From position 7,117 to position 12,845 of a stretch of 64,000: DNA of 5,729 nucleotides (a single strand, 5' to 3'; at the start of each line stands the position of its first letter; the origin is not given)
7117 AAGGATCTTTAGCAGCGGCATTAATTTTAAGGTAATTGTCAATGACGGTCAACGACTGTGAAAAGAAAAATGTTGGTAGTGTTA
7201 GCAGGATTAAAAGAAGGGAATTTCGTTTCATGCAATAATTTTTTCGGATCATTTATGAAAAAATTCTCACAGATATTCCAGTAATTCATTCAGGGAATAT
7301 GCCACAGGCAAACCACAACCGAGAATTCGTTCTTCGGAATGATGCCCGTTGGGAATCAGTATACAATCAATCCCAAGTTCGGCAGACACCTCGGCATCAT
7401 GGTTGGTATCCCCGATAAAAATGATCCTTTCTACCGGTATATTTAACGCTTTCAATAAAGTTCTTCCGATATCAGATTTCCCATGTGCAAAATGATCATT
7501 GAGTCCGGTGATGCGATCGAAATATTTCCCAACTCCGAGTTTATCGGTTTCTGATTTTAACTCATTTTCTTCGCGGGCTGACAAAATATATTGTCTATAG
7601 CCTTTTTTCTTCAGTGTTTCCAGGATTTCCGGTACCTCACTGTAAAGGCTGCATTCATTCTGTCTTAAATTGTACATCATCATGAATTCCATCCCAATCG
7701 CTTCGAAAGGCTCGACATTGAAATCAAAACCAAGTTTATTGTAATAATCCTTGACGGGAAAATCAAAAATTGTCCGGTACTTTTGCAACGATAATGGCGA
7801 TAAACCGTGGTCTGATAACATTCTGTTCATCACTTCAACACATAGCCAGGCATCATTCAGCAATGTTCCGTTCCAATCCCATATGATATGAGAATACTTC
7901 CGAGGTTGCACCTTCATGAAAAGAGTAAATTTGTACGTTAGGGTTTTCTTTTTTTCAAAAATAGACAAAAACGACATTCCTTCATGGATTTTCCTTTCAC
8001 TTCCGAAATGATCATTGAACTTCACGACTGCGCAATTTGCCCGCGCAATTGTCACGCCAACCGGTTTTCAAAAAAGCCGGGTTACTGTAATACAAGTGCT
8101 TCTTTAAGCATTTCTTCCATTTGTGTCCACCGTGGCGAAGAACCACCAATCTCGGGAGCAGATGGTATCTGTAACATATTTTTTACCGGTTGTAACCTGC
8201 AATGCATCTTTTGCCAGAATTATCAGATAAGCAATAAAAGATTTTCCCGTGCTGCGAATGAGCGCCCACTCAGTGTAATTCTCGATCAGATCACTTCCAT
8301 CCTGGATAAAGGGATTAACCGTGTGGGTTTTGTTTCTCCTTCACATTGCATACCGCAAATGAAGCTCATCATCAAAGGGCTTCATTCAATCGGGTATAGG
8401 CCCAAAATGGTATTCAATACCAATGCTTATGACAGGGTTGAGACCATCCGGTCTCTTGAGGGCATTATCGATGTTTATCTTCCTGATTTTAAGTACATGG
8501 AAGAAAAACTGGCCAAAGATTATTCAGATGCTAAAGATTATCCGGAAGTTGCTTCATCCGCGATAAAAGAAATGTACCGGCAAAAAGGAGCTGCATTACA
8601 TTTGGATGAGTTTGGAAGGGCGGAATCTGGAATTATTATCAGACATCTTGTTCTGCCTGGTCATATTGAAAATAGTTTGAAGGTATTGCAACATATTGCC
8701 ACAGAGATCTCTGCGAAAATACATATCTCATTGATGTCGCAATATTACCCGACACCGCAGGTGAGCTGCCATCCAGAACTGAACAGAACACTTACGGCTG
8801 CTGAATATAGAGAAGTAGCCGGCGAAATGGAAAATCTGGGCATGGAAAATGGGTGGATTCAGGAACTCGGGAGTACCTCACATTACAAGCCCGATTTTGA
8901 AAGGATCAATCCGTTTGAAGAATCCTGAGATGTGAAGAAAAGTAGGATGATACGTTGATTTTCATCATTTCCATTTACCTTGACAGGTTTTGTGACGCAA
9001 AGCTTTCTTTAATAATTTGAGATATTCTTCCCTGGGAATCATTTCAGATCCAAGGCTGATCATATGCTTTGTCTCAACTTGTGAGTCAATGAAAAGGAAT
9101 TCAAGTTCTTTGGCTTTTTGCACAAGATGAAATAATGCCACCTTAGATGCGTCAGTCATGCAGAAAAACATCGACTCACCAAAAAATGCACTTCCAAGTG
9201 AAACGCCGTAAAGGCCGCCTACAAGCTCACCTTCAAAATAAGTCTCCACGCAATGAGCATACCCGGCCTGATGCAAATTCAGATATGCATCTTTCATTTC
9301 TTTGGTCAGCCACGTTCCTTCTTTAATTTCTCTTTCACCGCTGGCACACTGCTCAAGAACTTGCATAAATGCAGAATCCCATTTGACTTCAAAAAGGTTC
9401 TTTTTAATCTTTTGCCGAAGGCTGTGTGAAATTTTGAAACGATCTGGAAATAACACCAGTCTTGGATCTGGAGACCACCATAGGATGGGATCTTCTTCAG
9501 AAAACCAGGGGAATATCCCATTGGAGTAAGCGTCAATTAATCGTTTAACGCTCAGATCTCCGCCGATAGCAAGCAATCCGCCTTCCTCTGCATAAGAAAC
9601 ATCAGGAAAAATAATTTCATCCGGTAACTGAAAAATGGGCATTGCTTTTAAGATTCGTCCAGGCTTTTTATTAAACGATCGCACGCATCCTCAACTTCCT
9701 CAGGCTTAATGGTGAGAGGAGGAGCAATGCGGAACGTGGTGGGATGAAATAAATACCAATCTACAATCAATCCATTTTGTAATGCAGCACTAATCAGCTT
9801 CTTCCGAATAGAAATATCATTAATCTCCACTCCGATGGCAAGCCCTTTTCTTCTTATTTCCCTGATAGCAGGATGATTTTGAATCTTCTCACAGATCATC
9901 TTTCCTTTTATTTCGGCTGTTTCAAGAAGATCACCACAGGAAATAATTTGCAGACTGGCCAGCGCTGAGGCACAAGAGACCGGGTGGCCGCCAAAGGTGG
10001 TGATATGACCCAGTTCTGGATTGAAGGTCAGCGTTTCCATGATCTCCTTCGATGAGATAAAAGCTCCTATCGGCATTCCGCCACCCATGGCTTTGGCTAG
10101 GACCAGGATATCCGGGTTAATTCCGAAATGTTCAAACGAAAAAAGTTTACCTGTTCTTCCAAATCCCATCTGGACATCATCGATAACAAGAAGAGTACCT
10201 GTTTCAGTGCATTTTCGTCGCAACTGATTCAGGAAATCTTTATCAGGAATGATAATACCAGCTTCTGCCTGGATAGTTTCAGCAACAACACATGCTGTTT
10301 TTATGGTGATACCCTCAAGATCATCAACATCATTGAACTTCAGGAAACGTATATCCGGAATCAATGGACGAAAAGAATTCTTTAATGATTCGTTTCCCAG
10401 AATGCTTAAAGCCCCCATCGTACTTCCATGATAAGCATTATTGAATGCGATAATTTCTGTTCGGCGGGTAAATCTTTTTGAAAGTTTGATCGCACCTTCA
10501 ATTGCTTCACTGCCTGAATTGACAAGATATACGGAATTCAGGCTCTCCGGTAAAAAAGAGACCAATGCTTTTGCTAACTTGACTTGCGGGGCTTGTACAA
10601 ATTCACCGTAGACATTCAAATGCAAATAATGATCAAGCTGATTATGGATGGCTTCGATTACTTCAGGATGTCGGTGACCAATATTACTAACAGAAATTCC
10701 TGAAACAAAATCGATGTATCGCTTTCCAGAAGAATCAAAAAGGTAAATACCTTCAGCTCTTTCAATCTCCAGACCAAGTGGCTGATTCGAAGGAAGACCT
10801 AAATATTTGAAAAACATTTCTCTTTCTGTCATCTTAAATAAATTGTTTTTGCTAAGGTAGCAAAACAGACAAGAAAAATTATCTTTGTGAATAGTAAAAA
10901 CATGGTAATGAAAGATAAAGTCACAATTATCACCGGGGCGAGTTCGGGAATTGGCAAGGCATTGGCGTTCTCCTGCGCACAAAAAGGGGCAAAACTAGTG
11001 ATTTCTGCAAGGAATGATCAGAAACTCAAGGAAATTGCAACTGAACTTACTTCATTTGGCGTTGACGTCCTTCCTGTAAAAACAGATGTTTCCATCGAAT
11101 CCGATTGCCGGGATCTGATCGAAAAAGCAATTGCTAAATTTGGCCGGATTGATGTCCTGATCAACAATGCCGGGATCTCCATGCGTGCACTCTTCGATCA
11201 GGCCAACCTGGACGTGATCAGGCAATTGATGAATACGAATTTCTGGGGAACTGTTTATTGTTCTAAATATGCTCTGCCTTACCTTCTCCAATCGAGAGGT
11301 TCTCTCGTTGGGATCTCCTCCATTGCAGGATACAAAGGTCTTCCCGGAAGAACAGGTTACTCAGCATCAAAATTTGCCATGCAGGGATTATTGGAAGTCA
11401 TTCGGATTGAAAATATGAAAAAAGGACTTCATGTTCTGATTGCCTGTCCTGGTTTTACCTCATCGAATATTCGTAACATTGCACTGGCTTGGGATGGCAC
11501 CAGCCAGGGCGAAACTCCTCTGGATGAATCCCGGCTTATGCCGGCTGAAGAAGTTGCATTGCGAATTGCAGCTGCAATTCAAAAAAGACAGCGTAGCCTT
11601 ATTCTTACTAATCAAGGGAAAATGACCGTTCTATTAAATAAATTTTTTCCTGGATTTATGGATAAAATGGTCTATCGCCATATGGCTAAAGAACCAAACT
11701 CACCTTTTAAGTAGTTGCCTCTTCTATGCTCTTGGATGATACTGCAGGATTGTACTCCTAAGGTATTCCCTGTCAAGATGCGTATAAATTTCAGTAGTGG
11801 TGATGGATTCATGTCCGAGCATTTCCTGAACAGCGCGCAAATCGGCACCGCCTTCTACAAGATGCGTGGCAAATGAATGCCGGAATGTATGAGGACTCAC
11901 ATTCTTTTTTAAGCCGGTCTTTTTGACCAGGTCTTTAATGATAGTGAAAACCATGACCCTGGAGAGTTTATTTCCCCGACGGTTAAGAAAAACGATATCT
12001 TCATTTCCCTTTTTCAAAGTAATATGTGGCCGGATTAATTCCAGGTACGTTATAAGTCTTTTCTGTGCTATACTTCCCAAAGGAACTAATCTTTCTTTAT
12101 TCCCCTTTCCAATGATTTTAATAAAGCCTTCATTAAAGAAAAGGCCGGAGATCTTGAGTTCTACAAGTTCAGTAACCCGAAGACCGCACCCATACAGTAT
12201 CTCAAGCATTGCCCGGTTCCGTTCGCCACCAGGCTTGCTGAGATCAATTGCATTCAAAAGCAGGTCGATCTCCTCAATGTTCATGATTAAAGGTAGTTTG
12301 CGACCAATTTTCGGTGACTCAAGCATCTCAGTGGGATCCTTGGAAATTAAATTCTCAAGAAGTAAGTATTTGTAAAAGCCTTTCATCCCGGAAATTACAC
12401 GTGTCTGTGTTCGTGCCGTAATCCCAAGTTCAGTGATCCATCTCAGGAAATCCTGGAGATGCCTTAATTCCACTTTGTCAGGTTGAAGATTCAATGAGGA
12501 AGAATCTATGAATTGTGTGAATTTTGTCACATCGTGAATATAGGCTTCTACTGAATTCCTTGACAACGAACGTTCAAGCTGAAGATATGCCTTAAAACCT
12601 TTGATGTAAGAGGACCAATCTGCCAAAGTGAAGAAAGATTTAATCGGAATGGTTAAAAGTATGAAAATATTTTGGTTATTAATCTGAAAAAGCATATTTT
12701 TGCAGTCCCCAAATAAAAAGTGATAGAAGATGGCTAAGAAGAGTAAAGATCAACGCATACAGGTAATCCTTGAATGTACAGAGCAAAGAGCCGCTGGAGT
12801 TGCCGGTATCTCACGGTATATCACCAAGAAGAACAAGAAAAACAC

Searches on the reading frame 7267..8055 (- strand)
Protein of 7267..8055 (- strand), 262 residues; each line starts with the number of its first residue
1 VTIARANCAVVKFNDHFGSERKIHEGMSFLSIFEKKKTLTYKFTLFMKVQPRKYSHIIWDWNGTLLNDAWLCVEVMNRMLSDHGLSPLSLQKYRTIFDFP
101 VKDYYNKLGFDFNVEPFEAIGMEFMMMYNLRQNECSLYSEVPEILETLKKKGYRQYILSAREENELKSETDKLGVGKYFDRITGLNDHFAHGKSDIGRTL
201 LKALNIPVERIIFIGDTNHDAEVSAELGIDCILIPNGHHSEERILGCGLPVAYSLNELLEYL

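Call 16: search_protein_families(library=pfam, proteins=[window:7267-8055:-], max_evalue=0.0001)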
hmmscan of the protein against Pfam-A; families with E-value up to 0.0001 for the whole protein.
window:7267-8055:- (262 aa): 5 families
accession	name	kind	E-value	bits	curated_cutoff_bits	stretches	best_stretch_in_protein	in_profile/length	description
PF13419.12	HAD_2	-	3.7e-25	89.5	23.8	1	57-233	1-177/178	Haloacid dehalogenase-like hydrolase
PF00702.32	Hydrolase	-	8.9e-14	52.8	26.4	1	55-225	2-188/191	haloacid dehalogenase-like hydrolase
PF12710.13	HAD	-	1.9e-07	32.1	27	1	57-221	1-185/189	haloacid dehalogenase-like hydrolase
PF13242.12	Hydrolase_like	-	1.3e-06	28.6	22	1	198-245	11-59/75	HAD-hyrolase-like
PF12689.13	Acid_PPase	-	2.3e-05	24.8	27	0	130-241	39-157/169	Acid Phosphatase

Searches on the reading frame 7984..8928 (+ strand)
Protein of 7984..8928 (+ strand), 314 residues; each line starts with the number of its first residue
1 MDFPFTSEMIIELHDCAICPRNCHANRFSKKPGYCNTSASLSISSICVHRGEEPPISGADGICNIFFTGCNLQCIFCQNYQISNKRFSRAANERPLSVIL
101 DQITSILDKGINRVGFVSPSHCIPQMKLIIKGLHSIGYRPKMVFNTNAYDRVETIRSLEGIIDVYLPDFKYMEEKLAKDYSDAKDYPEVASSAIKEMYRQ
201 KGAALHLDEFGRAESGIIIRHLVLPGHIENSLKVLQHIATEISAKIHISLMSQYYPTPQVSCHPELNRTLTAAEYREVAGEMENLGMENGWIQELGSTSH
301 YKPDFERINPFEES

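Call 16: search_protein_families(library=pfam, proteins=[window:7984-8928:+], max_evalue=0.0001)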
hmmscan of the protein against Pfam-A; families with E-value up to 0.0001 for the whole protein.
window:7984-8928:+ (314 aa): 1 family
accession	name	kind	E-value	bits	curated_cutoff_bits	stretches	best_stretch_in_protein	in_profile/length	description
PF04055.27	Radical_SAM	-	2.8e-09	37.8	29.5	1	65-196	2-135/166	Radical SAM superfamily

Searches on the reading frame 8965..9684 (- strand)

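Call 16: search_protein_families(library=pfam, proteins=[window:8965-9684:-], max_evalue=0.0001)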
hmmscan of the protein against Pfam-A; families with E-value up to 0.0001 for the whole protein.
window:8965-9684:- (239 aa): 1 family
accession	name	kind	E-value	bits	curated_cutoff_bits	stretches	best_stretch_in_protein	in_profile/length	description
PF03588.20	Leu_Phe_trans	-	3.3e-71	238.7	22.7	1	47-217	2-171/171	Leucyl/phenylalanyl-tRNA protein transferase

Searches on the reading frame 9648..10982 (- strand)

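Call 16: search_protein_families(library=pfam, proteins=[window:9648-10982:-], max_evalue=0.0001)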
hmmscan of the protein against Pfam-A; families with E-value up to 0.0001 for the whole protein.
window:9648-10982:- (444 aa): 1 family
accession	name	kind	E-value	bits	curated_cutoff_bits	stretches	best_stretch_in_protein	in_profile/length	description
PF00202.27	Aminotran_3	-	1.6e-100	337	30.5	1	68-440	8-402/403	Aminotransferase class-III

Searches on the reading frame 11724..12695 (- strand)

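Call 16: search_protein_families(library=pfam, proteins=[window:11724-12695:-], max_evalue=0.0001)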
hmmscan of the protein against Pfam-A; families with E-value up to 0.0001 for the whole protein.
window:11724-12695:- (323 aa): 3 families
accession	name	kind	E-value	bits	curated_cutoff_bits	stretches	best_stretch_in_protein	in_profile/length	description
PF00589.27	Phage_integrase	-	6.8e-47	159.9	27.1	1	141-309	6-170/172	Phage integrase family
PF02899.23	Phage_int_SAM_1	-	4.4e-15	56.1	22.3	1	31-114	1-82/83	Phage integrase, N-terminal SAM-like domain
PF13495.12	Phage_int_SAM_4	-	3.2e-07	31.1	27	1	33-114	4-81/85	Phage integrase, N-terminal SAM-like domain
